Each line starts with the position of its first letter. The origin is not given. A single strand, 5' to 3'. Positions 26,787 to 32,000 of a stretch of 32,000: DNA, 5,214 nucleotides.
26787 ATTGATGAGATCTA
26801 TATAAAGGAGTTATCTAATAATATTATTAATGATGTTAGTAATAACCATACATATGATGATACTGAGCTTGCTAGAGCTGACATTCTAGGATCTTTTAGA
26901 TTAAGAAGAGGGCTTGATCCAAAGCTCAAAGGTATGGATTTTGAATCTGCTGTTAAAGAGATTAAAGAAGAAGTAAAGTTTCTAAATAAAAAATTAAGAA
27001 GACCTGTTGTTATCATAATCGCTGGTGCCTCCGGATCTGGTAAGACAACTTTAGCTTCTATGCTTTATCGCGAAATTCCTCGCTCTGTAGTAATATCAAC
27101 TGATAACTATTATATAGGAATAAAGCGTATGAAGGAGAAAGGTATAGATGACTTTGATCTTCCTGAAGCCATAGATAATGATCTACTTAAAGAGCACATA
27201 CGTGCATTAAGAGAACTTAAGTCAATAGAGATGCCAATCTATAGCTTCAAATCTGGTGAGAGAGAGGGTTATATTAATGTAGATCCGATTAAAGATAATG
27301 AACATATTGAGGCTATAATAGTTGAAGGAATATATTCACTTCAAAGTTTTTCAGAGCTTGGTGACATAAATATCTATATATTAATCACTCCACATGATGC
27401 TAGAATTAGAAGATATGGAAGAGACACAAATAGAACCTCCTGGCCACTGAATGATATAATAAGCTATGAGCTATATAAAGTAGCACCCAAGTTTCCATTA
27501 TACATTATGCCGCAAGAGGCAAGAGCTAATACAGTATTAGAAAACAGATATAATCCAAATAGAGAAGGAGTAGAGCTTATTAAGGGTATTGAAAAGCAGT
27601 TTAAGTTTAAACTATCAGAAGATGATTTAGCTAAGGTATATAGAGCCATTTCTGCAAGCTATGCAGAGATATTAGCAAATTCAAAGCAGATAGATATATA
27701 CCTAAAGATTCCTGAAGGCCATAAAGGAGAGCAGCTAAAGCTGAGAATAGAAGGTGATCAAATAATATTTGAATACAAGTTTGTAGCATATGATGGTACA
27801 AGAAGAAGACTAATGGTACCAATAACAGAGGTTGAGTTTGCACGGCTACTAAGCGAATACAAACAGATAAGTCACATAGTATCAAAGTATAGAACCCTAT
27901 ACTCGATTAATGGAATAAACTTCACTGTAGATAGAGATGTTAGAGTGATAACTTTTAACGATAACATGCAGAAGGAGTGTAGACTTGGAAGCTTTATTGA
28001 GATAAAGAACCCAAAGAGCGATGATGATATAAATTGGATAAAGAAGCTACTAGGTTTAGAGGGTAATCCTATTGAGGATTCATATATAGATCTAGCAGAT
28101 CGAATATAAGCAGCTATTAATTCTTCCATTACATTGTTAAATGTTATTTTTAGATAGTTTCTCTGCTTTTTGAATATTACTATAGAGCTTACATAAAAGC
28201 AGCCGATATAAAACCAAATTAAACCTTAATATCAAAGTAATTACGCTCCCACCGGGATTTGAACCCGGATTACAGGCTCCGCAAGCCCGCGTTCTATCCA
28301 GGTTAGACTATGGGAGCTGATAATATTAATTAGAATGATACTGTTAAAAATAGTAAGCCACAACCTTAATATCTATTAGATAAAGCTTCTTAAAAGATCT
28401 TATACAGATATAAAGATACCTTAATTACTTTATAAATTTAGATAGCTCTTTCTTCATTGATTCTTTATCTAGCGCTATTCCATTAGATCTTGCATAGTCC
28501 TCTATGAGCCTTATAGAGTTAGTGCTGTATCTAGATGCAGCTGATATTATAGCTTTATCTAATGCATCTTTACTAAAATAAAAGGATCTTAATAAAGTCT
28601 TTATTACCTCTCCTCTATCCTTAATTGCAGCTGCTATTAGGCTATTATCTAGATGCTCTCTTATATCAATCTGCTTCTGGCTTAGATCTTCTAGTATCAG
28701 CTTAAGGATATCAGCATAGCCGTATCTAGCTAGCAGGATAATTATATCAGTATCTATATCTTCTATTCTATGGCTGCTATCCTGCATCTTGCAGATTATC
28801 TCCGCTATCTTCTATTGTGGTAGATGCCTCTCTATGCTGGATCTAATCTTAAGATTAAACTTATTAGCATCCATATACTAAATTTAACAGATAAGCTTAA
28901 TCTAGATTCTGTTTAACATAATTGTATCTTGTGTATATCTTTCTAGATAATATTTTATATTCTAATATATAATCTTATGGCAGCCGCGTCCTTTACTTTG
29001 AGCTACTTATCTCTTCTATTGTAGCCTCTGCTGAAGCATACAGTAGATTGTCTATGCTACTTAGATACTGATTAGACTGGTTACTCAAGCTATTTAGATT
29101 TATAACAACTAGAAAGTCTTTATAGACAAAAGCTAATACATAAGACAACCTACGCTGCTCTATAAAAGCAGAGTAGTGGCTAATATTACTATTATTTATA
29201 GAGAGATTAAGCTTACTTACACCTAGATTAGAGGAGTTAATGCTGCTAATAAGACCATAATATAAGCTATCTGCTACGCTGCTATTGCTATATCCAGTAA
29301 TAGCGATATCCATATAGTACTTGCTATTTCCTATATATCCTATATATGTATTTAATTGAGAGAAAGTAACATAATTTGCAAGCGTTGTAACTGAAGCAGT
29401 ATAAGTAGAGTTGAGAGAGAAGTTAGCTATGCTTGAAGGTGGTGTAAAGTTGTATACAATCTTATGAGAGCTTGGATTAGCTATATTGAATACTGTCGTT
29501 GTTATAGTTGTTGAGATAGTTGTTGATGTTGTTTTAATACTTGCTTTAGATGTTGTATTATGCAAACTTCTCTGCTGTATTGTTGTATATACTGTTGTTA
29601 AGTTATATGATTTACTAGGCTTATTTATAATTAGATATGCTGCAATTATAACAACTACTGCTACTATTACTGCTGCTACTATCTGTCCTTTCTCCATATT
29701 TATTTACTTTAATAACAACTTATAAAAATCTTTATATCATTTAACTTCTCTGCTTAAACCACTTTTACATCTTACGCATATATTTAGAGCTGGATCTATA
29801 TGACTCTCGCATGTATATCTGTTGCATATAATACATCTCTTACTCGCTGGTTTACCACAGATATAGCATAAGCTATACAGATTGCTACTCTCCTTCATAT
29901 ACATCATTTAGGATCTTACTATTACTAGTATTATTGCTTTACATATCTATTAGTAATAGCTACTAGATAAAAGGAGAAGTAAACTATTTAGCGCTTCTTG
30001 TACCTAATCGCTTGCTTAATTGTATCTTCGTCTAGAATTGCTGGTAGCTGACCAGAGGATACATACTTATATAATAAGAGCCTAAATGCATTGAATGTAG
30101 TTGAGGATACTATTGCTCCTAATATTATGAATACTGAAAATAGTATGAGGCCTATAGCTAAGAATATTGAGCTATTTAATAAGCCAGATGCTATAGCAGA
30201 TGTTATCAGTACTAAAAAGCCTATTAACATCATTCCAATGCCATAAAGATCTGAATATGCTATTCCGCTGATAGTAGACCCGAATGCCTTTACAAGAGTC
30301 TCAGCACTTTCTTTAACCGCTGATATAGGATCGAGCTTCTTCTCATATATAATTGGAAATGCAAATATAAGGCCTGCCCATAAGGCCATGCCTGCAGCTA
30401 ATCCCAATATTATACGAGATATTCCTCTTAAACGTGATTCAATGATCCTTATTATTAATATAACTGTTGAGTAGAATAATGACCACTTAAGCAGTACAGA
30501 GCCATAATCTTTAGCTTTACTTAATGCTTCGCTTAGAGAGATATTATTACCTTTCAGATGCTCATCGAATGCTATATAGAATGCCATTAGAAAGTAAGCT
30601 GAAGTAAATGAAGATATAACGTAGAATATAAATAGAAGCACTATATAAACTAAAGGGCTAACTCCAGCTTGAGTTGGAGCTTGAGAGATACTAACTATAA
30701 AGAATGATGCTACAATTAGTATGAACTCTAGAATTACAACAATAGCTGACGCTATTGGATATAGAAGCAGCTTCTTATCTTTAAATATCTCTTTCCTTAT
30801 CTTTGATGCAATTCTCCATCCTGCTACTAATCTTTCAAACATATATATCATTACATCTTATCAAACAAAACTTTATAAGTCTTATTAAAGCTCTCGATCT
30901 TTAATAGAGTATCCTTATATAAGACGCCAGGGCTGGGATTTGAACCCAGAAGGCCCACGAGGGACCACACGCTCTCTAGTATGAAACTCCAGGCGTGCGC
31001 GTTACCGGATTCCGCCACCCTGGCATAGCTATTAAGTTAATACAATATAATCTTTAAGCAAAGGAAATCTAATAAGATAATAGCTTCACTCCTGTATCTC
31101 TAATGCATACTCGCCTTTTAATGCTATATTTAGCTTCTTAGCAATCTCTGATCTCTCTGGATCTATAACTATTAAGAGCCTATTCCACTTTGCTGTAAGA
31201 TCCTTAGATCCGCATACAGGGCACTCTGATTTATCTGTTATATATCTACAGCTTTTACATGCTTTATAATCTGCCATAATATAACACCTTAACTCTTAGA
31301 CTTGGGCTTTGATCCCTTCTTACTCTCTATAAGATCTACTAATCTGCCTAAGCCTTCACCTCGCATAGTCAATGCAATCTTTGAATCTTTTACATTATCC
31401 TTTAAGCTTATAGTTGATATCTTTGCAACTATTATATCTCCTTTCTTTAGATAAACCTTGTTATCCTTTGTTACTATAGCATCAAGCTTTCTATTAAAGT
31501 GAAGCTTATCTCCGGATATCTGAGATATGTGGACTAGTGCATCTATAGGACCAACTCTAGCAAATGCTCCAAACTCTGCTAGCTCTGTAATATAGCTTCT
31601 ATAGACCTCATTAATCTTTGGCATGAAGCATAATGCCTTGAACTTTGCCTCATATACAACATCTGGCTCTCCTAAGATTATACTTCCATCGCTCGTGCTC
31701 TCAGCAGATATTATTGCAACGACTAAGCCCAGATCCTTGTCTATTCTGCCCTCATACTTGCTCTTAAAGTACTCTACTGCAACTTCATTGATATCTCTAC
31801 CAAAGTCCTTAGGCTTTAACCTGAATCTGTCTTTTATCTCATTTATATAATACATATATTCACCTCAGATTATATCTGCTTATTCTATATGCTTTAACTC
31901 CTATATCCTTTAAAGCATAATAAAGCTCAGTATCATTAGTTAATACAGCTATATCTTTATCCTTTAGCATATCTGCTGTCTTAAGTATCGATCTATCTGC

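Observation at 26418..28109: CYTH-kinase-CYTH fusion in which the N-terminal CYTH has lost its catalytic acidic residues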

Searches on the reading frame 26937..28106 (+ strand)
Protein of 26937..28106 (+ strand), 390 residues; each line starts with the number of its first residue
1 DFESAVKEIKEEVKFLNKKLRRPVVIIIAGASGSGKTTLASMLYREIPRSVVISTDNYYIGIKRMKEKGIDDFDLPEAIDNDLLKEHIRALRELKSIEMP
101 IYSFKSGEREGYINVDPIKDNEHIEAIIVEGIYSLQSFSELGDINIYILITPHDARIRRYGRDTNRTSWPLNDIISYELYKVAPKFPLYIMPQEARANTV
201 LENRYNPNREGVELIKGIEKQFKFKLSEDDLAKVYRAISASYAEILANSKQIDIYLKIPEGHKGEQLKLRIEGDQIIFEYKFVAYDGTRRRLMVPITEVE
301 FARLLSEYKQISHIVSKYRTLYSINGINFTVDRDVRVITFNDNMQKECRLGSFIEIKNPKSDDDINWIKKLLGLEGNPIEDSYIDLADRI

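Call 77: find_related_loci(query=A2, collection=metagenome_contigs, flank=3000)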
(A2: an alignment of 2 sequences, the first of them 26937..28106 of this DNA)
Query A2 (390 aa) in metagenome_contigs; peptide patterns used: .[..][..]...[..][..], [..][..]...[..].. (x = any residue, [..] = any of these).
600 stretches matched a pattern (row limit reached: there are more); 213 encode a relative of the query (tblastn E <= 1e-3); the best 80 are kept; 80 distinct loci.
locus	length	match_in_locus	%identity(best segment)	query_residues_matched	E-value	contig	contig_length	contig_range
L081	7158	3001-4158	31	1-386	1e-35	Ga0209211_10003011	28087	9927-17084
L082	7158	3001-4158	31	1-386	1e-35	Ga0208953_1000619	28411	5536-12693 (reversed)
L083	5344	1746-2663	32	25-333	2e-31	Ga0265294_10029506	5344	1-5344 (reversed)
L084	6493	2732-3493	32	2-268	2e-24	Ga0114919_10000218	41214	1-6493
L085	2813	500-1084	33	24-218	5e-23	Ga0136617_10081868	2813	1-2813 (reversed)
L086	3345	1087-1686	32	22-221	5e-22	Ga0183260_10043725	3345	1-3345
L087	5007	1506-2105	32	2-207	2e-21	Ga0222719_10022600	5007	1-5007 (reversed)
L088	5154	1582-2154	31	19-208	3e-21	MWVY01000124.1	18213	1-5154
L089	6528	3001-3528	37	11-184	3e-21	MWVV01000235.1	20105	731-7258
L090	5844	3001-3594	32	24-221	3e-21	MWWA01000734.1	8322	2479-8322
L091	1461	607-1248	31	6-218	2e-21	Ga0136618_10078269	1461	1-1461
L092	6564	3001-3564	34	13-207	4e-21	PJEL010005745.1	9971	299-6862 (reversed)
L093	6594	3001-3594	31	24-221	3e-21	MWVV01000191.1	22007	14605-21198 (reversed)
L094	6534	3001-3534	35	24-201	4e-21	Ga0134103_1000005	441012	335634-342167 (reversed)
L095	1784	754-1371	32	14-215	4e-21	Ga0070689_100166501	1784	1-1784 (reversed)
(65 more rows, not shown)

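Call 83: search_protein_families(library=pfam, proteins=[L081:2425-4158:+, L083:1683-2798:+], max_evalue=0.001)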
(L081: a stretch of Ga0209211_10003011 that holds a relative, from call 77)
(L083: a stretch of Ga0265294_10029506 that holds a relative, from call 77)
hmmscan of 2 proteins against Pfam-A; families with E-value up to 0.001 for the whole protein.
L081:2425-4158:+ (578 aa): 2 families
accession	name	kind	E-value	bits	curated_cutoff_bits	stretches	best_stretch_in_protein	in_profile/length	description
PF00485.24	PRK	-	6.6e-31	108.1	22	1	217-395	1-188/196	Phosphoribulokinase / Uridine kinase family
PF01928.26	CYTH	-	4e-22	79.3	23.2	2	410-575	2-179/179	CYTH domain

L083:1683-2798:+ (372 aa): 3 families
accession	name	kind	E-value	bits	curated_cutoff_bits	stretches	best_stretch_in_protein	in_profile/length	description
PF00485.24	PRK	-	1.3e-23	84.3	22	1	22-195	1-187/196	Phosphoribulokinase / Uridine kinase family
PF01928.26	CYTH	-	1.7e-13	51.2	23.2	1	212-355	3-161/179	CYTH domain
PF20720.3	nSTAND3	-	0.00042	20.5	27.2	1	8-42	5-39/155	Novel STAND NTPase 3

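Call 86: list_cluster_members(proteins=[L081:2428-4158:+, L083:1683-2798:+, P0001])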
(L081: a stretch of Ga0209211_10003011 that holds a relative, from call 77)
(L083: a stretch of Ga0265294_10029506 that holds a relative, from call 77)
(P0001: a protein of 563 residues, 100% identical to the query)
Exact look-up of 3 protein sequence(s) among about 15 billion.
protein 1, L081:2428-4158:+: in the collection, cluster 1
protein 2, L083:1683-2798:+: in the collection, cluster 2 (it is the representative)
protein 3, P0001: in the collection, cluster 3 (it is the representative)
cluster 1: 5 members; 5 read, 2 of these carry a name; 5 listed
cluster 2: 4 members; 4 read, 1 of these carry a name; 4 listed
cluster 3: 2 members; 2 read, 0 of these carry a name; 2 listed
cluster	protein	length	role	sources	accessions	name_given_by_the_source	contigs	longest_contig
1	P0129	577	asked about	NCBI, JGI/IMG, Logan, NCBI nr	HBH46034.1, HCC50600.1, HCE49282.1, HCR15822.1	MAG: hypothetical protein A2445_05375 [Candidatus Jacksonbacteria bacterium ... | MAG: hypothetical protein A2240_04875 [Candidatus Jacksonbacteria bacterium ...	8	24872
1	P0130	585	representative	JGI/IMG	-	-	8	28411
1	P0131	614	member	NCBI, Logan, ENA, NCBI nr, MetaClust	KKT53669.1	MAG: Adenylate cyclase [Parcubacteria group bacterium GW2011_GWC2_44_22] | \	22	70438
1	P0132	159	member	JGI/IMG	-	-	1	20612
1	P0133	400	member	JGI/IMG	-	-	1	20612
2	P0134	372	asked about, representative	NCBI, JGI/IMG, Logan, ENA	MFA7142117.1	MAG: CYTH domain-containing protein [Candidatus Paceibacterota bacterium]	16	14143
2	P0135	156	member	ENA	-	-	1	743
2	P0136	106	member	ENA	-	-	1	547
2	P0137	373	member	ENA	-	-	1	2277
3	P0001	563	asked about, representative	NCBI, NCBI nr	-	-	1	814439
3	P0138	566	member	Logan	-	-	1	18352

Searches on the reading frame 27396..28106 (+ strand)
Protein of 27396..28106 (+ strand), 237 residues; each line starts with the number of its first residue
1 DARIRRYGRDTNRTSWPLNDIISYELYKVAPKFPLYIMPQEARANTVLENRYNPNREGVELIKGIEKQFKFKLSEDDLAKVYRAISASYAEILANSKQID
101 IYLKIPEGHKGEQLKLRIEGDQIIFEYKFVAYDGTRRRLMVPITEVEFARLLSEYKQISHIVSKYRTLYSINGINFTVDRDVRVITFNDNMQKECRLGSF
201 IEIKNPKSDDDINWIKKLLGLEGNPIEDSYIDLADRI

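Call 53: find_homologous_proteins(query=window:27396-28106:+, max_evalue=0.1)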
Query window:27396-28106:+: 332 candidates shared short words with the query, none scored E <= 0.1.

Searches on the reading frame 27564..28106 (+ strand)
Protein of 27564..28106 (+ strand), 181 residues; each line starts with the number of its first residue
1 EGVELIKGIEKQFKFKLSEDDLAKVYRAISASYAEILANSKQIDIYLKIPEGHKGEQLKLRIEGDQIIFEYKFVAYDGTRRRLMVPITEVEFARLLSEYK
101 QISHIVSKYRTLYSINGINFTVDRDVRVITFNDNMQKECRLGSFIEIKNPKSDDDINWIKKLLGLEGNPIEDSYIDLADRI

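Call 3: search_protein_families(library=pfam, proteins=[window:27600-28106:+], max_evalue=10)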
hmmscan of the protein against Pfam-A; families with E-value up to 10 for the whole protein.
window:27600-28106:+ (169 aa): 1 family
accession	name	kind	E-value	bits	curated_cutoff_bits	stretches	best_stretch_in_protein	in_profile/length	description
PF01928.26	CYTH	-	6.8e-06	26.5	23.2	1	1-135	6-143/179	CYTH domain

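Call 18: search_solved_structures(query=window:27570-28106:+, max_evalue=10, show_alignments=3)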
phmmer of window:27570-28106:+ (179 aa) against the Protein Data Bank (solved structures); distinct sequences matched with E-value up to 10: 3.
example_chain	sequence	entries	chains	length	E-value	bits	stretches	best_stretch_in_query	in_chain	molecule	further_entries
2y7c_B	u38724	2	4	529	0.097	16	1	47-117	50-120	TYPE I RESTRICTION ENZYME ECOKI M PROTEIN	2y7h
2ar0_A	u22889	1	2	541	0.1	15.9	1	47-117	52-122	Type I restriction enzyme EcoKI M protein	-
3t12_A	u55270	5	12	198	0.39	14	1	43-75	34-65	Gliding protein mglA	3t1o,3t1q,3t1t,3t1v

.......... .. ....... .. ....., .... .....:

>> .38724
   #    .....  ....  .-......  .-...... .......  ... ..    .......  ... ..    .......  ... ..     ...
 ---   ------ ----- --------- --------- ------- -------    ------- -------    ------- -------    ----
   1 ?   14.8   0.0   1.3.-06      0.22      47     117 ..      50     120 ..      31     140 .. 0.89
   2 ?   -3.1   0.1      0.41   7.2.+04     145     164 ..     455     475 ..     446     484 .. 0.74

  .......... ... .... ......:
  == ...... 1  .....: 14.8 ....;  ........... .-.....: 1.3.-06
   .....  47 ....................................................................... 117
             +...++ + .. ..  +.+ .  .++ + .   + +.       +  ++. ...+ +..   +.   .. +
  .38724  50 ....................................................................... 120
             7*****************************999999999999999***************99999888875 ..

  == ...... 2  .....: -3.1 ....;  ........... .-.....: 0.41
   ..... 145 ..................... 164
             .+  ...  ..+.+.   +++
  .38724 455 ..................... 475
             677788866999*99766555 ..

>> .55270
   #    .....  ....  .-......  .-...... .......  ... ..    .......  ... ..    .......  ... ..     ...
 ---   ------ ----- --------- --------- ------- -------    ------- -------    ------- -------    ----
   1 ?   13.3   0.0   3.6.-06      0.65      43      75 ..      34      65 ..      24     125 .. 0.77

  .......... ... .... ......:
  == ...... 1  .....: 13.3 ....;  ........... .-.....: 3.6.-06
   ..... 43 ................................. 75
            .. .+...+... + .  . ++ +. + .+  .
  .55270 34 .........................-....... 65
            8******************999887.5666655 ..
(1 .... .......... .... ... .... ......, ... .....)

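Call 65: search_protein_families(library=ncbifam, proteins=[window:27564-28106:+], max_evalue=10)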
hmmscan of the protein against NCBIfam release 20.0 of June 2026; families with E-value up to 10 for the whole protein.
window:27564-28106:+ (181 aa): 1 family
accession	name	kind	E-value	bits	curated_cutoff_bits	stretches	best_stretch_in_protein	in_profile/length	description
NF008191.0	PRK10945.1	subfamily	0.059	13.6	90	1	9-51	28-65/72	hemolysin expression modulator Hha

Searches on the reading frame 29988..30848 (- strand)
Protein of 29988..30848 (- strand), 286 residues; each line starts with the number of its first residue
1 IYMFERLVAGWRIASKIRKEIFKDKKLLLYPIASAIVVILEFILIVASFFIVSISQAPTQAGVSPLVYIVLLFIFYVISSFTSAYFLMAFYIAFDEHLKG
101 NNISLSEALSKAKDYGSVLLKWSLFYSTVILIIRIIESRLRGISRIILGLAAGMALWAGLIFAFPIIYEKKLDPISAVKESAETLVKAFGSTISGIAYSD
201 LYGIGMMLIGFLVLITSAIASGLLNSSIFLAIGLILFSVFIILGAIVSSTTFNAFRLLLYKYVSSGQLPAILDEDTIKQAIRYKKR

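Call 11: search_protein_families(library=pfam, proteins=[window:29988-30848:-], max_evalue=0.01)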
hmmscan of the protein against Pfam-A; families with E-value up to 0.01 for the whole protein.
window:29988-30848:- (286 aa): 2 families
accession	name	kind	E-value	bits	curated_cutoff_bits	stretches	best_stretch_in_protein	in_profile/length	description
PF19656.5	DUF6159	-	2e-12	47.9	27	1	67-267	2-201/204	Family of unknown function (DUF6159)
PF10110.14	GPDPase_memb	-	5.4e-06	25.8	29.6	1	146-267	168-290/321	Membrane domain of glycerophosphoryl diester phosphodiesterase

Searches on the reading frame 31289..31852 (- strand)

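Call 11: search_protein_families(library=pfam, proteins=[window:31289-31852:-], max_evalue=0.01)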
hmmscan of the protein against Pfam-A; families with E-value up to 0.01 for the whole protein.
window:31289-31852:- (187 aa): 2 families
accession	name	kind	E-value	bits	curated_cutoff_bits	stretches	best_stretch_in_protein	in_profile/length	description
PF03876.22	SHS2_Rpb7-N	-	5.2e-12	46.2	24.8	1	11-59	5-53/57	SHS2 domain found in N terminus of Rpb7p/Rpc25p/MJ0397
PF00575.29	S1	-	1.8e-08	35.1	22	1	78-149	2-63/74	S1 RNA binding domain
